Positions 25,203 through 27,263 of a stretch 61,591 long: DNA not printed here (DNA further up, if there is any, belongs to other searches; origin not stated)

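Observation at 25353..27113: AT-rich 586-aa orphan downstream of pseI with a KpsS/KpsC-like HP motif: candidate nonulosonic-acid transferase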

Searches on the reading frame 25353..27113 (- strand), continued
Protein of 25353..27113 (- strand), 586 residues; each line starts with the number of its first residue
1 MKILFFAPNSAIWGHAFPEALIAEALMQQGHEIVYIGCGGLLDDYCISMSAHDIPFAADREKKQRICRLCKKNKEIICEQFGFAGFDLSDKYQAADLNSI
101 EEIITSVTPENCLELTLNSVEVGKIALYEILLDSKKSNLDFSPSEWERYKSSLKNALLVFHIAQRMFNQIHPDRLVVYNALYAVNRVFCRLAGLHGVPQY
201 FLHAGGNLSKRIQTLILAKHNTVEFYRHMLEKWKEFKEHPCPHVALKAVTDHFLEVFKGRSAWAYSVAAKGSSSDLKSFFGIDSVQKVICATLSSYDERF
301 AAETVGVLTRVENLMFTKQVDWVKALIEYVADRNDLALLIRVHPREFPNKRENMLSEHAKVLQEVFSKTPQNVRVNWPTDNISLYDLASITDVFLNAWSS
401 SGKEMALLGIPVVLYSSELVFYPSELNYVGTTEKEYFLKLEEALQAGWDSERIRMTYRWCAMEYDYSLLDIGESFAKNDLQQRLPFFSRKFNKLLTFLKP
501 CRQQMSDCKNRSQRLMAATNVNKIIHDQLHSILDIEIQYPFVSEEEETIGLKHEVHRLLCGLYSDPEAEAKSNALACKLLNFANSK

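Call 37: search_protein_representatives(alignment_id=A1)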
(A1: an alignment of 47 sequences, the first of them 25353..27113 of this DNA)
Query: 47 sequences, 584 profile positions. Proteins with E-value up to 0.001 (for the whole library): 3560; up to 1e-10: 2120; up to 1e-30: 1016. The best 150 are listed.
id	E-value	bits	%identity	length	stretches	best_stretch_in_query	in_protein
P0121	1.1e-239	813.5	-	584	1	1-583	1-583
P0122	5.5e-238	807.9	-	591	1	1-583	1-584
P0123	9.6e-232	787.3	-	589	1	1-583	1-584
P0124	9.7e-229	777.3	-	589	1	1-580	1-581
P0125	1.1e-226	770.5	-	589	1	2-581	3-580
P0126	4.9e-224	761.8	-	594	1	1-583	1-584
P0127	6.9e-224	761.3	-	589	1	1-582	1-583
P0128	1.9e-222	756.6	-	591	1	1-581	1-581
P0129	1.7e-221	753.4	-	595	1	2-576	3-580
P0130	3.4e-217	739.2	-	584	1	1-583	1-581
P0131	5.4e-217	738.6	-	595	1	1-581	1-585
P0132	6.8e-217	738.2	-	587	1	2-582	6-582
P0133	5.1e-211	718.8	-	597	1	1-582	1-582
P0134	3.7e-210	716.0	-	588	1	1-569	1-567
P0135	2.2e-208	710.1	-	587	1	1-567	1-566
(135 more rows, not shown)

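Call 38: find_encoding_contigs(protein=window:25353-27113:-, flank=3000, max_places=4)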
Protein window:25353-27113:- (586 aa): 3 contigs read that carry it; 1 place shown.
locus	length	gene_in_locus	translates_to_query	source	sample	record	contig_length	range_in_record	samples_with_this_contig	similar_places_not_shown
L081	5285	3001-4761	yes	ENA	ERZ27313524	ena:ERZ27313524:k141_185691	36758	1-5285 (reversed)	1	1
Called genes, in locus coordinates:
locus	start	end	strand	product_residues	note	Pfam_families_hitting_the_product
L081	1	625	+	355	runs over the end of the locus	PF04055:Radical_SAM, PF13186:SPASM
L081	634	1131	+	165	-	PF13302:Acetyltransf_3, PF00583:Acetyltransf_1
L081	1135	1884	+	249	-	PF08889:WbqC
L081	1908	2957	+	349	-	PF03102:NeuB, PF08666:SAF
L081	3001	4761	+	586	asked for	-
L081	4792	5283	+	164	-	?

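Call 39: search_protein_families(library=pfam, alignment_id=A1, max_evalue=1)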
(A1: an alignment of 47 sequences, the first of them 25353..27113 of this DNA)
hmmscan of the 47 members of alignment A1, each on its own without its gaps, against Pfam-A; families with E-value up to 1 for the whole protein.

A. member 1, window:25353-27113:- (586 aa): 2 families
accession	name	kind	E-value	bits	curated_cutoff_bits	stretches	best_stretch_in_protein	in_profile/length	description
PF09345.15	SiaC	-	0.019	15.1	24.5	0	425-477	57-108/120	SiaC family regulatory phosphoprotein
PF03033.26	Glyco_transf_28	-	0.24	11.9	26.2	1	14-45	10-41/139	Glycosyltransferase family 28 N-terminal domain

B. families by the number of members that match (of 47 scanned): 26 families (the first 25 are shown)
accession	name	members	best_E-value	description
PF13579.12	Glyco_trans_4_4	6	0.0075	Glycosyl transferase 4-like domain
PF01363.27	FYVE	5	0.23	FYVE zinc finger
PF02350.25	Epimerase_2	3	0.00056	UDP-N-acetylglucosamine 2-epimerase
PF13439.12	Glyco_transf_4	2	0.036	Glycosyltransferase Family 4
PF07624.16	PSD2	2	0.17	Protein of unknown function (DUF1585)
PF06743.20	FAST_1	1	0.0055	FAST kinase-like protein, subdomain 1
PF09345.15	SiaC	1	0.019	SiaC family regulatory phosphoprotein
PF10360.14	DUF2433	1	0.031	Protein of unknown function (DUF2433)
PF04658.18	TAFII55_N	1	0.033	TAFII55 protein conserved region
PF04464.20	Glyphos_transf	1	0.044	CDP-Glycerol:Poly(glycerophosphate) glycerophosphotransferase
PF09484.15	Cas_TM1802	1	0.052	CRISPR-associated protein TM1802 (cas_TM1802)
PF07015.17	VirC1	1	0.055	VirC1 protein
PF04454.18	Linocin_M18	1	0.057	Encapsulating protein for peroxidase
PF19241.4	DUF5891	1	0.063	Family of unknown function (DUF5891)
PF11291.13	DUF3091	1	0.066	Protein of unknown function (DUF3091)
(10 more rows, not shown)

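Call 46: find_encoding_contigs(protein=P0101, flank=10000, max_places=1)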
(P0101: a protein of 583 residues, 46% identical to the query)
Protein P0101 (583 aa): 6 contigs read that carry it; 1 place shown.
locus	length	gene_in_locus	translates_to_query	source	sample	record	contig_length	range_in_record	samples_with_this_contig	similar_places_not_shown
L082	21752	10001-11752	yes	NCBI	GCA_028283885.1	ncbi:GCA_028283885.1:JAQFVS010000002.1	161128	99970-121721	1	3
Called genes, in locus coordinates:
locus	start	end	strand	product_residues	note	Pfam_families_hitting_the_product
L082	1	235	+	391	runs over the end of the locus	PF01041:DegT_DnrJ_EryC1, PF00155:Aminotran_1_2, PF01053:Cys_Met_Meta_PP (weak)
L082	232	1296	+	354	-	PF01073:3Beta_HSD (weak), PF01370:Epimerase, PF04321:RmlD_sub_bind, PF16363:GDP_Man_Dehyd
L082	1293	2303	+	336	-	PF03102:NeuB, PF08666:SAF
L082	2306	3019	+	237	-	PF00551:Formyl_trans_N (weak)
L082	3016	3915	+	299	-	PF01522:Polysacc_deac_1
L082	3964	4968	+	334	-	PF01408:GFO_IDH_MocA, PF02894:GFO_IDH_MocA_C, PF22725:GFO_IDH_MocA_C3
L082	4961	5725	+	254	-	PF00583:Acetyltransf_1, PF13673:Acetyltransf_10, PF13508:Acetyltransf_7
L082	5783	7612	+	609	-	PF13522:GATase_6, PF13537:GATase_7, PF00733:Asn_synthase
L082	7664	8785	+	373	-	-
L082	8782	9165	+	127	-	-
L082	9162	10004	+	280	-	PF13489:Methyltransf_23, PF13847:Methyltransf_31 (weak), PF08241:Methyltransf_11, PF08242:Methyltransf_12, PF13649:Methyltransf_25 (weak)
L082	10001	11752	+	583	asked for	-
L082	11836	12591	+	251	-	PF05711:TylF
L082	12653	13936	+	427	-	PF05721:PhyH (weak)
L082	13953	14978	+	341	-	PF05050:Methyltransf_21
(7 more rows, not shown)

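Call 47: find_encoding_contigs(protein=P0022, flank=10000, max_places=1)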
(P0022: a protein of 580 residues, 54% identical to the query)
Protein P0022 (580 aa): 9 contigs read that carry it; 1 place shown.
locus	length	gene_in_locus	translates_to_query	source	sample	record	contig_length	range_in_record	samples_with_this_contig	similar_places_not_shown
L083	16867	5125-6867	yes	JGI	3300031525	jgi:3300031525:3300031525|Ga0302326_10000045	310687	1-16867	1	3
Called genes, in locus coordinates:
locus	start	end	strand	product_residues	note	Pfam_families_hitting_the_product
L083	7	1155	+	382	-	-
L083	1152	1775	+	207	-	PF00117:GATase, PF07685:GATase_3 (weak)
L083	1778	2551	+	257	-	PF00977:His_biosynth, PF01207:Dus (faint), PF02581:TMP-TENI (faint), PF03060:NMO (weak)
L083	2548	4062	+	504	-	PF13523:Acetyltransf_8 (faint), PF13302:Acetyltransf_3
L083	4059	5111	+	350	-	PF03102:NeuB, PF08666:SAF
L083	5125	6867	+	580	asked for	-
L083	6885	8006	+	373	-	PF01757:Acyl_transf_3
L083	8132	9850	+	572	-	-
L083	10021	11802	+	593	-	PF00664:ABC_membrane (faint), PF13304:AAA_21 (faint), PF00005:ABC_tran, PF13555:AAA_29 (weak), PF02463:SMC_N (weak)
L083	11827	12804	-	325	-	PF25087:GMPPB_C (faint), PF00132:Hexapep, PF14602:Hexapep_2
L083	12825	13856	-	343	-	-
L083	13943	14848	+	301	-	PF00535:Glycos_transf_2 (faint)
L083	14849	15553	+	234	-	PF05401:NodS (faint), PF13489:Methyltransf_23, PF08241:Methyltransf_11, PF08242:Methyltransf_12, PF13649:Methyltransf_25, PF13847:Methyltransf_31 (weak)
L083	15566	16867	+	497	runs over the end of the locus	-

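Call 63: search_protein_families(library=pfam, proteins=[L020:11739-12797:+, L020:12794-13441:+, L024:11459-12529:+, L033:11730-12803:+, L039:8938-9948:+, L078:8508-10001:+], max_evalue=0.01)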
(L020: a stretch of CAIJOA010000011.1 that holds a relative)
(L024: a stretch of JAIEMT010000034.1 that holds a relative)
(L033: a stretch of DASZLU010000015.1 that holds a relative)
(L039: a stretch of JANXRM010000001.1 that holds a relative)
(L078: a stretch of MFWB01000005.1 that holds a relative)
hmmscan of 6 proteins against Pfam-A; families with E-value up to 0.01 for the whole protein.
L020:11739-12797:+ (353 aa): 1 family
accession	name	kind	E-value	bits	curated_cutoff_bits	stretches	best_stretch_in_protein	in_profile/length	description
PF05721.19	PhyH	-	3e-07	31.4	22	1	97-296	2-202/213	Phytanoyl-CoA dioxygenase (PhyH)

L020:12794-13441:+ (216 aa): 4 families
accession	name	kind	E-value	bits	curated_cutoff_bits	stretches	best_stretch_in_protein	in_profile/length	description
PF00132.30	Hexapep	-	9.6e-13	47.7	27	3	129-163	2-36/36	Bacterial transferase hexapeptide (six repeats)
PF17836.7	PglD_N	-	7e-06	26.9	23.4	1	11-89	2-77/78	PglD N-terminal domain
PF14602.12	Hexapep_2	-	2.1e-05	24.6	27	1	165-197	2-32/34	Hexapeptide repeat of succinyl-transferase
PF25084.1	LbH_EIF2B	-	0.0017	18.8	54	0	119-160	12-92/105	EIF2B subunit epsilon LbH domain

L024:11459-12529:+ (357 aa): 1 family
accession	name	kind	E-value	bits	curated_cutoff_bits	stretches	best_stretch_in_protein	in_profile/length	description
PF05721.19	PhyH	-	0.00011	23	22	1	106-311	4-208/213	Phytanoyl-CoA dioxygenase (PhyH)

L033:11730-12803:+ (358 aa): 1 family
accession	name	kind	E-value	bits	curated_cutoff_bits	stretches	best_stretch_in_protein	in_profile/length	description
PF05721.19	PhyH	-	5.6e-06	27.2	22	1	103-304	3-205/213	Phytanoyl-CoA dioxygenase (PhyH)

L039:8938-9948:+ (337 aa): 1 family
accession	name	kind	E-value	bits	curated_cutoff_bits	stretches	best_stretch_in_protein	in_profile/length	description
PF13480.13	Acetyltransf_6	-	3.6e-05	24.4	22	1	213-297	52-136/143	Acetyltransferase (GNAT) domain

L078:8508-10001:+ (498 aa): 1 family
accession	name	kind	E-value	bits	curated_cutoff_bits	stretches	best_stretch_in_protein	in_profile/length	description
PF05159.20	Capsule_synth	-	7.6e-08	32.6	20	1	338-417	185-268/310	Capsule polysaccharide biosynthesis protein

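Call 70: search_dna_similar(query=window:25353-27113:-, collection=plasmids, mode=protein, max_evalue=0.001, max_rows=15)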
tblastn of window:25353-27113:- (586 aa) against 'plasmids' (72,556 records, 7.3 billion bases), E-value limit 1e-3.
Records with a match: 2; places in all: 2; records where one place covers at least 80% of the query: 0.
Best place of each record, by identity: <60% 2.
By first word of the organism name: Azospirillum 1; Legionella 1.
By predicted mobility (MOB-suite, as given by PLSDB): non-mobilizable 2.
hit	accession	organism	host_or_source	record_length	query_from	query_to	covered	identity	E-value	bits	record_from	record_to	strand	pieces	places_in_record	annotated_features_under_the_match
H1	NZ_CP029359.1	Azospirillum thermophilum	cell culture,hot spring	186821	1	414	71%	25.0%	9e-17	92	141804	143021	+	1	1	hypothetical protein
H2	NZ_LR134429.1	Legionella adelaidensis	environmental,Cooling tower water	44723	313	455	24%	28.0%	1e-5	56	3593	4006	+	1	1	hypothetical protein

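Call 71: get_annotated_region(hit=H1, flank=9000)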
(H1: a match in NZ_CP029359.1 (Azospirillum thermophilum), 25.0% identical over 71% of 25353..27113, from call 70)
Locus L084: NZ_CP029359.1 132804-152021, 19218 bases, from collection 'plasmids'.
description: Azospirillum thermophilum strain CFH 70021 plasmid unnamed4
organism: Azospirillum thermophilum (NCBI taxid 2202148)
taxonomy: Bacteria; Pseudomonadota; Alphaproteobacteria; Rhodospirillales; Azospirillaceae; Azospirillum; Azospirillum thermophilum
host: -; source: cell culture,hot spring; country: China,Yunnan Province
typing (MOB-suite, as given by PLSDB): non-mobilizable
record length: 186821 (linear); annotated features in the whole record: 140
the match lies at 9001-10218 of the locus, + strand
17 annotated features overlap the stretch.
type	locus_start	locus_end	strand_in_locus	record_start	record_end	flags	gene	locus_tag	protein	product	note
CDS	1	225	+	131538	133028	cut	-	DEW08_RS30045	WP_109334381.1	surface carbohydrate biosynthesis protein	GO:0000271 - polysaccharide biosynthetic process [Evidence IEA]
CDS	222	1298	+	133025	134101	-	neuB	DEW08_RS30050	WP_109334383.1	N-acetylneuraminate synthase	GO:0016051 - carbohydrate biosynthetic process [Evidence IEA]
CDS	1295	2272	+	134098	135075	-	-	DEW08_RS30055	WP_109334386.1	imidazole glycerol phosphate synthase cyclase subunit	-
CDS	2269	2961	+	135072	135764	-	hisH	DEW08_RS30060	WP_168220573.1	imidazole glycerol phosphate synthase subunit HisH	GO:0000105 - histidine biosynthetic process [Evidence IEA]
CDS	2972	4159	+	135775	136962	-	-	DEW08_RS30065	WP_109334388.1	N-acetyl sugar amidotransferase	-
CDS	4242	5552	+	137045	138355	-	-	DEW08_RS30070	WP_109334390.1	tetratricopeptide repeat protein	-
CDS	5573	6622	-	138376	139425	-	-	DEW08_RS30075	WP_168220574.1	class I SAM-dependent methyltransferase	GO:0032259 - methylation [Evidence IEA]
CDS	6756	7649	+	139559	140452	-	-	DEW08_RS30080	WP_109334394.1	hemolytic protein HlpA-like protein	-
CDS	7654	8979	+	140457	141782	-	-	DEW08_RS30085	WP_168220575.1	glycosyltransferase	-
CDS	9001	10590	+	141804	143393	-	-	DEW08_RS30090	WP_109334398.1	hypothetical protein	-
CDS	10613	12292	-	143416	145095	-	-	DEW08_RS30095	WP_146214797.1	glycosyltransferase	-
CDS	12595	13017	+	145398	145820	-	-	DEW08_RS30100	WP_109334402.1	hypothetical protein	-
CDS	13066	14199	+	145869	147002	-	-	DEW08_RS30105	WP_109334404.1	glycosyltransferase family 61 protein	GO:0006486 - protein glycosylation [Evidence IEA]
CDS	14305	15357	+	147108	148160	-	-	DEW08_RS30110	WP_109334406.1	AAA family ATPase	-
CDS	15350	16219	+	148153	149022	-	-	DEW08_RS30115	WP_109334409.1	ParB/RepB/Spo0J family partition protein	GO:0007059 - chromosome segregation [Evidence IEA]; GO:0000910 - cytokinesis [Evidence IEA]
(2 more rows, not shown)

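Call 72: get_annotated_region(hit=H2, flank=8000)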
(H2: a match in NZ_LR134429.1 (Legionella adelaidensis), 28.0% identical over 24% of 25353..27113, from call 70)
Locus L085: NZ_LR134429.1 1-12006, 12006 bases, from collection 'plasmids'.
description: Legionella adelaidensis strain NCTC12735 plasmid 20, complete sequence
organism: Legionella adelaidensis (NCBI taxid 45056)
taxonomy: Bacteria; Pseudomonadota; Gammaproteobacteria; Legionellales; Legionellaceae; Legionella; Legionella adelaidensis
host: -; source: environmental,Cooling tower water; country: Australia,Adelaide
typing (MOB-suite, as given by PLSDB): non-mobilizable
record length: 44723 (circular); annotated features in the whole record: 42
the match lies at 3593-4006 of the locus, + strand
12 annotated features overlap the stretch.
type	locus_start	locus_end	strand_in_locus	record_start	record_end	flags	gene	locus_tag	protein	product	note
CDS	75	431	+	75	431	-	-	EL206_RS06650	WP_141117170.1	hypothetical protein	-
CDS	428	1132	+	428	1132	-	-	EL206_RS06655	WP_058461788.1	acylneuraminate cytidylyltransferase family protein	-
CDS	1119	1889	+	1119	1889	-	-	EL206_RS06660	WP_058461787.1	oxidoreductase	-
CDS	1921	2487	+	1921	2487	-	-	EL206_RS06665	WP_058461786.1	acyltransferase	-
CDS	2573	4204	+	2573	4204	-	-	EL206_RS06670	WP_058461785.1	hypothetical protein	-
CDS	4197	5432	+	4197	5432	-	-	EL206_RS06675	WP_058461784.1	hypothetical protein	-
CDS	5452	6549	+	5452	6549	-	-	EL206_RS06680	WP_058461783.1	hypothetical protein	-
CDS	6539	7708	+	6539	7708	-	-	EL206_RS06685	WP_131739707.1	phosphotransferase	-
CDS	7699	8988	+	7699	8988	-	-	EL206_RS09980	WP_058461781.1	hypothetical protein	-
CDS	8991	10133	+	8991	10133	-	-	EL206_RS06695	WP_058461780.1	glycosyltransferase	-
CDS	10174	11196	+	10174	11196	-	-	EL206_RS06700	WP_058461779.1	NAD-dependent epimerase/dehydratase family protein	-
CDS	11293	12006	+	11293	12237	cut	-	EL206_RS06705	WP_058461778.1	Wzz/FepE/Etk N-terminal domain-containing protein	GO:0009103 - lipopolysaccharide biosynthetic process [Evidence IEA]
